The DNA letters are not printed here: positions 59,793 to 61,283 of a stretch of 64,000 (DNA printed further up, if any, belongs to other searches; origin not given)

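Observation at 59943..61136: Dual-specificity-phosphatase-like domain fused to MazG and translationally coupled to mfd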

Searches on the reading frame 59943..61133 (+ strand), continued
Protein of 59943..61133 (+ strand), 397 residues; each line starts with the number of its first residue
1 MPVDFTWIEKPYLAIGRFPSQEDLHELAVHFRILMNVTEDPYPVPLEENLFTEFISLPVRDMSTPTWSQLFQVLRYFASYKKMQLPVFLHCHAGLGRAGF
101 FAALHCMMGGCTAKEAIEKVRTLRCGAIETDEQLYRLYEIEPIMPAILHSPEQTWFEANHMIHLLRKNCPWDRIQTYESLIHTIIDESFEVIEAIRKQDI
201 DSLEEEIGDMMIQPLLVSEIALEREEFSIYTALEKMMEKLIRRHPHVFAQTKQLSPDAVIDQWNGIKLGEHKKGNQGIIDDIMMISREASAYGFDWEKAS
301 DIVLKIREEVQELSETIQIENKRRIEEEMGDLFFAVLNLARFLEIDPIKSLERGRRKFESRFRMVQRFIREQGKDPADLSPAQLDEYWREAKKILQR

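Call 30: predict_structure(alignment_id=A1)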
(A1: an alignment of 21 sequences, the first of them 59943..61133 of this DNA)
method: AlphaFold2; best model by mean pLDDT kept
length: 397 residues; sequences in the alignment: 21
mean_pLDDT: 89.8   pTM: 0.64
mean pLDDT of the five models: 89.8, 89.2, 88.9, 85.5, 84.6
residues with pLDDT >= 90: 255; 70-90: 128; 50-70: 11; < 50: 3
segments of 3 or more residues with pLDDT < 50: 273-275
pLDDT, mean of each block of 10 residues (from residue 1): 87 95 93 96 89 95 94 96 97 93 97 98 95 97 93 94 94 91 89 95 95 94 91 92 82 76 74 60 86 86 94 88 86 92 87 83 87 88 91 80
secondary structure, 60 per line:
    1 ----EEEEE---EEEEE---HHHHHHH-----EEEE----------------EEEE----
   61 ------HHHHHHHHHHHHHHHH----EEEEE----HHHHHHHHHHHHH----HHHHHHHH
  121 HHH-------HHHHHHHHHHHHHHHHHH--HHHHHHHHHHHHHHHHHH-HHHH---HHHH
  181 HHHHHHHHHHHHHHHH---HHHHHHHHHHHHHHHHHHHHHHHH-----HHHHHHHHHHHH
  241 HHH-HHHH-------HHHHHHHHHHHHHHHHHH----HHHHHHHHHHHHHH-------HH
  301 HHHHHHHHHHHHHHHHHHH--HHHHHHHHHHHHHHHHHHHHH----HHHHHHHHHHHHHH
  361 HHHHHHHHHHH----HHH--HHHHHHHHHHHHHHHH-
elements in order: E5-9 E13-17 H21-27 E33-36 E53-56 H67-82 E87-91 H96-108 H113-123 H131-148 H151-168 H170-173 H177-196 H200-223 H229-243 H245-248 H256-273 H278-291 H299-319 H322-342 H347-371 H381-396

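Call 34: find_homologous_proteins(query=A3, max_evalue=1e-20)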
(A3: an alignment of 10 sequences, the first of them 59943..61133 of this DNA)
Query A3 (10 sequences) (397 aa, profile of the alignment): 498 proteins with E <= 1e-20 among 8000 candidates; the best 120 are listed.
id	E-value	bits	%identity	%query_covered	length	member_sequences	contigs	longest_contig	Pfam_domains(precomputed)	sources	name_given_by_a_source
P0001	6.9e-161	554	100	100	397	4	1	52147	PF03819.23,PF22784.2,PF22741.2,PF22785.2,PF00102.33,PF00782.26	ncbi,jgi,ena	-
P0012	3.7e-155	535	48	99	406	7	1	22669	PF03819.23,PF22784.2,PF22741.2,PF22785.2,PF01503.23,PF00102.33,PF00782.26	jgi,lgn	jgi:MazG family protein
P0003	2.6e-154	532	86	100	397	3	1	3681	PF03819.23,PF22784.2,PF22741.2,PF22785.2,PF00102.33,PF00782.26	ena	-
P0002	1.1e-150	520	88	100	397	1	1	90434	PF03819.23,PF22784.2,PF22741.2,PF22785.2,PF00102.33,PF00782.26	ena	-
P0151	3.9e-147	509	33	82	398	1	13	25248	PF03819.23,PF01503.23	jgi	jgi:MazG family protein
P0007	5.6e-145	502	45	100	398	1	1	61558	PF03819.23,PF22784.2,PF22741.2,PF22785.2,PF01503.23,PF00102.33,PF00782.26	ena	-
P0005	7.5e-144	498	72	99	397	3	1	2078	PF03819.23,PF22784.2,PF22741.2,PF22785.2,PF01503.23,PF00102.33,PF00782.26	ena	-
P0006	1.6e-143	497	70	99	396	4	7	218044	PF03819.23,PF22784.2,PF22741.2,PF22785.2,PF01503.23,PF00102.33,PF00782.26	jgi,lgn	-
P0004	3.6e-143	496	71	100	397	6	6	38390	PF03819.23,PF22784.2,PF14566.12,PF22741.2,PF22785.2,PF01503.23,PF00102.33,PF00782.26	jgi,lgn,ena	-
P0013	4.5e-143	495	43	99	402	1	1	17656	PF03819.23,PF22784.2,PF14566.12,PF22741.2,PF22785.2,PF01503.23,PF00102.33,PF00782.26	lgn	-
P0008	4.1e-142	492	46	99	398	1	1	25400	PF03819.23,PF22784.2,PF22741.2,PF22785.2,PF01503.23,PF00102.33,PF00782.26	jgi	jgi:MazG family protein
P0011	6.2e-141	488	46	100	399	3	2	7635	PF03819.23,PF22784.2,PF22741.2,PF22785.2,PF00102.33,PF00782.26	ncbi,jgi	-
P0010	2.2e-140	486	45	99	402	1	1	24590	PF03819.23,PF22784.2,PF22741.2,PF22785.2,PF01503.23,PF00102.33,PF00782.26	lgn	-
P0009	6.1e-140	485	47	99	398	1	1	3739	PF03819.23,PF22784.2,PF14566.12,PF22741.2,PF22785.2,PF01503.23,PF00102.33,PF00782.26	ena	-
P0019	1.5e-139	484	45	98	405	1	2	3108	PF03819.23,PF22784.2,PF22741.2,PF22785.2,PF01503.23,PF00102.33,PF00782.26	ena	-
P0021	4.9e-129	449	44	91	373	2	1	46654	PF03819.23,PF22784.2,PF22741.2,PF22785.2,PF01503.23,PF00102.33,PF00782.26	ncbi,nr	ncbi:MAG: MazG family protein, partial [Caldisericia bacterium]|nr:MazG family protein [Caldisericia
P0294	1.3e-88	316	39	57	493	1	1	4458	PF03819.23,PF00590.26,PF01503.23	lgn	-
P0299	1.1e-86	310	36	67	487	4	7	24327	PF03819.23,PF00590.26,PF01503.23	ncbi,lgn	-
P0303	3.0e-86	308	37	57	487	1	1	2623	PF03819.23,PF00590.26,PF01503.23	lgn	-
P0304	3.7e-86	308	33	72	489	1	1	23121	PF03819.23,PF00590.26,PF01503.23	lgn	-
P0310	6.6e-86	307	35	67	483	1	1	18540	PF03819.23,PF00590.26,PF01503.23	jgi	jgi:tetrapyrrole methylase family protein / MazG family protein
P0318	3.3e-85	305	37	59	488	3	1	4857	PF03819.23,PF00590.26,PF01503.23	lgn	-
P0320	3.6e-85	305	36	58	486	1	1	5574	PF03819.23,PF00590.26,PF01503.23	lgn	-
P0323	1.1e-84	303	37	59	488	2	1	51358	PF03819.23,PF00590.26,PF01503.23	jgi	jgi:tetrapyrrole methylase family protein / MazG family protein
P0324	1.8e-84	302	37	58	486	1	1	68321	PF03819.23,PF00590.26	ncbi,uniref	ncbi:nucleoside triphosphate pyrophosphohydrolase [Neobacillus sp. NPDC093182]|uniref:nucleoside tri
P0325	2.0e-84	302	34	70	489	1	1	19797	PF03819.23,PF00590.26,PF01503.23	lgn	-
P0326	2.4e-84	302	36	57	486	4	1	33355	PF03819.23,PF00590.26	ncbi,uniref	ncbi:nucleoside triphosphate pyrophosphohydrolase [Neobacillus niacini]|uniref:nucleoside triphospha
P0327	2.5e-84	302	33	74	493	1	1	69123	PF03819.23,PF00590.26,PF12643.13,PF01503.23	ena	-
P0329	5.0e-84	301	37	59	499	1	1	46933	PF03819.23,PF00590.26,PF01503.23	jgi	jgi:tetrapyrrole methylase family protein/MazG family protein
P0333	8.1e-84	300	33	61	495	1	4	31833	PF03819.23,PF00590.26,PF12643.13,PF01503.23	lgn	-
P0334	8.8e-84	300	30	72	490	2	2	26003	PF03819.23,PF00590.26,PF01503.23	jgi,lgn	jgi:tetrapyrrole methylase family protein/MazG family protein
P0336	1.8e-83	299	38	58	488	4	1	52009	PF03819.23,PF00590.26,PF01503.23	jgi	jgi:tetrapyrrole methylase family protein / MazG family protein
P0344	6.1e-83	297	40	57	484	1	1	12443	PF03819.23,PF00590.26,PF01503.23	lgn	-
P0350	1.2e-82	296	35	59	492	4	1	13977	PF03819.23,PF00590.26,PF01503.23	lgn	-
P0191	2.2e-82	295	36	57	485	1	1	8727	PF03819.23,PF00590.26,PF01503.23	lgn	-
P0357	4.1e-82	295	35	57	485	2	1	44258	PF03819.23,PF00590.26,PF01503.23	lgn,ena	-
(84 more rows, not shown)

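Call 35: fold_search(model_id=the predicted structure, library=pdb)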
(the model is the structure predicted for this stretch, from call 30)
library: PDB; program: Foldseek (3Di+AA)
matches with E <= 10: 803; with E <= 0.001: 228
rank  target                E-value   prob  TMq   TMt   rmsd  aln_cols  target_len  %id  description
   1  3cra_A                1.6e-09  1.00  0.27  0.43  18.7       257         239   27  Crystal Structure of Escherichia coli MazG, the Regulator of Nutritional Stress Response (released 2008-04-22)
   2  5z5a_B                2.1e-09  1.00  0.32  0.82   2.8       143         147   31  Crystal structure of Tk-PTP in the active form (released 2018-07-04)
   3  3cra_B                2.1e-09  1.00  0.28  0.46  18.8       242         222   26  Crystal Structure of Escherichia coli MazG, the Regulator of Nutritional Stress Response (released 2008-04-22)
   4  5z5a_A                2.8e-09  1.00  0.32  0.81   2.6       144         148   30  Crystal structure of Tk-PTP in the active form (released 2018-07-04)
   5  5z5b_A                6.1e-09  1.00  0.33  0.78   3.5       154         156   30  Crystal structure of Tk-PTP in the G95A mutant form (released 2018-06-27)
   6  5z5b_C                1.3e-08  1.00  0.33  0.84   2.6       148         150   30  Crystal structure of Tk-PTP in the G95A mutant form (released 2018-06-27)
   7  9e9l                  2.3e-08  1.00  0.34  0.86   1.6       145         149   32  Vanadate-bound Putative Ancestral Protein Tyrosine Phosphatase ShufPTP - Intermediate p-loop Conformation (released 2024-12-11)
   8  9e9m                  4.3e-08  1.00  0.34  0.87   1.7       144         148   32  Ligand Free Putative Ancestral Protein Tyrosine Phosphatase ShufPTP - C93-Cyclic Sulfenamide - Intermediate p-loop Confo (released 2024-12-11)
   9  3crc_A                4.3e-08  1.00  0.26  0.43  19.9       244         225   27  Crystal Structure of Escherichia coli MazG, the Regulator of Nutritional Stress Response (released 2008-04-22)
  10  5z59                  5.2e-08  1.00  0.32  0.83   2.5       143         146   31  Crystal structure of Tk-PTP in the inactive form (released 2018-06-27)
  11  4erc_A                7.5e-08  1.00  0.34  0.86   1.9       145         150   25  Structure of VHZ bound to metavanadate (released 2012-12-19)
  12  3crc_B                7.9e-08  1.00  0.27  0.46  19.2       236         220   26  Crystal Structure of Escherichia coli MazG, the Regulator of Nutritional Stress Response (released 2008-04-22)
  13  2img                  1.1e-07  1.00  0.34  0.87   1.9       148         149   26  Crystal structure of dual specificity protein phosphatase 23 from Homo sapiens in complex with ligand malate ion (released 2006-10-17)
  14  2dxp_A                1.1e-07  1.00  0.32  0.78   2.3       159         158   20  Crystal structure of the complex of the archaeal sulfolobus PTP-fold phosphatase with phosphopeptides A-(p)Y-R (released 2007-03-13)
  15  3ro1                  3.5e-07  1.00  0.33  0.80   2.1       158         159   23  Crystal structure of the complex of the archaeal sulfolobus PTP-fold phosphatase with terpyridine platinum(II) (released 2011-10-05)
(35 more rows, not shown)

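Call 36: list_cluster_members(proteins=[P0145, P0146, P0147, P0148, P0149, P0150, P0151, P0165, P0162, P0143])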
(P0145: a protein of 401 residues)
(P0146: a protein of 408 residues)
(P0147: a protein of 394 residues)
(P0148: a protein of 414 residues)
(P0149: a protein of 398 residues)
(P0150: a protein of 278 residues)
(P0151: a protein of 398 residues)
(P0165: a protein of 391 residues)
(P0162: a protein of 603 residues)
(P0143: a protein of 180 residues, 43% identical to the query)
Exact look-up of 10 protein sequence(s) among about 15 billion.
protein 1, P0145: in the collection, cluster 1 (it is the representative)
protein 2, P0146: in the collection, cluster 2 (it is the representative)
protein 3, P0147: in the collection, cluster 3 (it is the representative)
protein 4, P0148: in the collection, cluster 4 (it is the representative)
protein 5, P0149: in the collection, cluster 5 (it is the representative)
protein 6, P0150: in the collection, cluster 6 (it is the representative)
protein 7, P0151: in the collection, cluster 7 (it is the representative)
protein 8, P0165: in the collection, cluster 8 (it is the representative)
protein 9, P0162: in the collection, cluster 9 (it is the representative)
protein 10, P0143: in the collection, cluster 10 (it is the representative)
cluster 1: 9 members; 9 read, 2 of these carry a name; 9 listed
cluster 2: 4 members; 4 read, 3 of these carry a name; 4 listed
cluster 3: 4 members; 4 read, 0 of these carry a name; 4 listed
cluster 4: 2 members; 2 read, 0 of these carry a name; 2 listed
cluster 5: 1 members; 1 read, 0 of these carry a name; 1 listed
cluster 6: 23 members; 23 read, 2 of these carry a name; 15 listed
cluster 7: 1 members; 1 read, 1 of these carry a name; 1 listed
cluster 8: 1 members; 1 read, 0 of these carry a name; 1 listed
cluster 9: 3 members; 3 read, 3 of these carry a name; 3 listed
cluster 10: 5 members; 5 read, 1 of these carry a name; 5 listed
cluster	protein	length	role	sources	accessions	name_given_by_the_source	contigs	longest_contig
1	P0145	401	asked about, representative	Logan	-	-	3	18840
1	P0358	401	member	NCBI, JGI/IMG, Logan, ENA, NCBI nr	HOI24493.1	MAG TPA: nucleoside triphosphate pyrophosphohydrolase [Caldisericia bacterium] | nucleoside triphosphate pyrophosphohydrolase [Caldisericia bacterium]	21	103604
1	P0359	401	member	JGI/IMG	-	tetrapyrrole methylase family protein / MazG family protein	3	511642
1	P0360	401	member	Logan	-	-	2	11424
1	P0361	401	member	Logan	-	-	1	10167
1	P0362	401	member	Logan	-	-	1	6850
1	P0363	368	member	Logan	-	-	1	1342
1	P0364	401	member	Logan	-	-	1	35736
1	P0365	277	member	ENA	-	-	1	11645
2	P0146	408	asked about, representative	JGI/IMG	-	nucleoside triphosphate diphosphatase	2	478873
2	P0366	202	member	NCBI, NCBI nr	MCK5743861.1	MAG: dual specificity protein phosphatase family protein, partial [Caldisericia bacterium] | dual specificity protein phosphatase family protein [Caldisericia bacterium]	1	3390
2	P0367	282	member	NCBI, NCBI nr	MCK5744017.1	MAG: nucleoside triphosphate pyrophosphohydrolase, partial [Caldisericia bacterium] | nucleoside triphosphate pyrophosphohydrolase [Caldisericia bacterium]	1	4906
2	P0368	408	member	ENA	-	-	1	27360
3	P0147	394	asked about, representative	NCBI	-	-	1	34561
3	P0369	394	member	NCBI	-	-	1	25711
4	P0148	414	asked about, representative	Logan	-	-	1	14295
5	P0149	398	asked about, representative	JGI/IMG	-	-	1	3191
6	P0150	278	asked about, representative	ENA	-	-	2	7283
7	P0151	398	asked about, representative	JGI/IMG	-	MazG family protein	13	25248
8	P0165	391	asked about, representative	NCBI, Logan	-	-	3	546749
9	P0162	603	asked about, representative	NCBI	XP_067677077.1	uncharacterized protein [Haliotis asinina]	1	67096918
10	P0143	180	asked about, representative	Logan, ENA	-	-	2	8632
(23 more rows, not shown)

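Call 37: find_encoding_contigs(protein=P0151, flank=8000, max_places=2)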
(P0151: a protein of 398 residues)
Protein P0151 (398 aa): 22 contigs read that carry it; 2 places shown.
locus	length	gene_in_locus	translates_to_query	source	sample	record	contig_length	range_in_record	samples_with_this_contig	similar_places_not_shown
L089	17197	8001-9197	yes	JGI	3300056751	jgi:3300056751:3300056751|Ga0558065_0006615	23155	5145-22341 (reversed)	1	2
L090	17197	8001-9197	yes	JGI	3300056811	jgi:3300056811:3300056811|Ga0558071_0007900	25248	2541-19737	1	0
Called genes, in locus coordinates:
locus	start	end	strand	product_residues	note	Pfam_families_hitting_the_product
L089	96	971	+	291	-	PF01112:Asparaginase_2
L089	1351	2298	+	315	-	PF00483:NTP_transferase, PF01128:IspD, PF01983:CofC (weak), PF12804:NTP_transf_3, PF02348:CTP_transf_3 (faint), PF00132:Hexapep (weak)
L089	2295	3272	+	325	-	PF13793:Pribosyltran_N, PF00156:Pribosyltran, PF14572:Pribosyl_synth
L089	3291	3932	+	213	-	PF01386:Ribosomal_L25p, PF14693:Ribosomal_TL5_C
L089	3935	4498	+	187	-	PF01195:Pept_tRNA_hydro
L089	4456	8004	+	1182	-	PF17757:UvrB_inter, PF02559:CarD_TRCF_RID, PF00270:DEAD, PF04851:ResIII, PF00271:Helicase_C, PF03461:TRCF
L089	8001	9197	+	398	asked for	PF03819:MazG, PF01503:PRA-PH (weak), PF03819:MazG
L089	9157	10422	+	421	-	PF07690:MFS_1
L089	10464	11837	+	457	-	PF13624:SurA_N_3, PF13623:SurA_N_2, PF05698:Trigger_C (faint), PF09312:SurA_N (weak), PF13145:Rotamase_2 (faint), PF13616:Rotamase_3, PF00639:Rotamase, PF13616:Rotamase_3 (weak)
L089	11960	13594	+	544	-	PF00395:SLH, PF02608:Bmp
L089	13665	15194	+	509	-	PF00005:ABC_tran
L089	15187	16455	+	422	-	PF02653:BPD_transp_2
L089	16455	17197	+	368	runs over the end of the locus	PF02653:BPD_transp_2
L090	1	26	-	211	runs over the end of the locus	PF01326:PPDK_N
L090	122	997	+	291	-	PF01112:Asparaginase_2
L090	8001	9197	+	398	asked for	PF03819:MazG, PF01503:PRA-PH (weak), PF03819:MazG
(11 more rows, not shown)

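Call 38: find_encoding_contigs(protein=P0165, flank=8000, max_places=2)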
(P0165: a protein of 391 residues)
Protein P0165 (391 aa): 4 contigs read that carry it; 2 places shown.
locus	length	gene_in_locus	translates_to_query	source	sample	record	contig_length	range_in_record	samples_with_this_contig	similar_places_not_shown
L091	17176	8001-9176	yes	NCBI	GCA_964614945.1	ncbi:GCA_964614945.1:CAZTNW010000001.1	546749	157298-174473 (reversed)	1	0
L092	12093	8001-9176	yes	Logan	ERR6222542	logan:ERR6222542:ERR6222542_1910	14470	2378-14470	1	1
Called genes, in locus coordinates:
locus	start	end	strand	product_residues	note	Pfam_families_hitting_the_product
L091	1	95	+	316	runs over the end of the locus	PF08240:ADH_N, PF00107:ADH_zinc_N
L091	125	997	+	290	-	PF01112:Asparaginase_2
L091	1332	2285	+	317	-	PF00483:NTP_transferase, PF01128:IspD, PF12804:NTP_transf_3, PF02348:CTP_transf_3 (weak)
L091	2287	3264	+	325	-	PF13793:Pribosyltran_N, PF00156:Pribosyltran, PF14572:Pribosyl_synth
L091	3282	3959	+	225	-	PF01386:Ribosomal_L25p, PF14693:Ribosomal_TL5_C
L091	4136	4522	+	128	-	PF01195:Pept_tRNA_hydro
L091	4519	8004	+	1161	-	PF17757:UvrB_inter, PF02559:CarD_TRCF_RID, PF04851:ResIII, PF00270:DEAD, PF00271:Helicase_C, PF03461:TRCF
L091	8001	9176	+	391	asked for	PF01503:PRA-PH (faint), PF03819:MazG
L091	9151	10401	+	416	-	PF07690:MFS_1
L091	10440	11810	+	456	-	PF13624:SurA_N_3, PF13623:SurA_N_2, PF09312:SurA_N (weak), PF13145:Rotamase_2 (weak), PF13616:Rotamase_3, PF00639:Rotamase, PF13616:Rotamase_3 (weak)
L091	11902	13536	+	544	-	PF00395:SLH, PF02608:Bmp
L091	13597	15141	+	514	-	PF00005:ABC_tran, PF13304:AAA_21 (faint), PF00005:ABC_tran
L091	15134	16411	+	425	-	PF02653:BPD_transp_2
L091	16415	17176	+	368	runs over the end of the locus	PF02653:BPD_transp_2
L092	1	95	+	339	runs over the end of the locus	PF08240:ADH_N, PF00107:ADH_zinc_N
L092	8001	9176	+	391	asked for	PF01503:PRA-PH (faint), PF03819:MazG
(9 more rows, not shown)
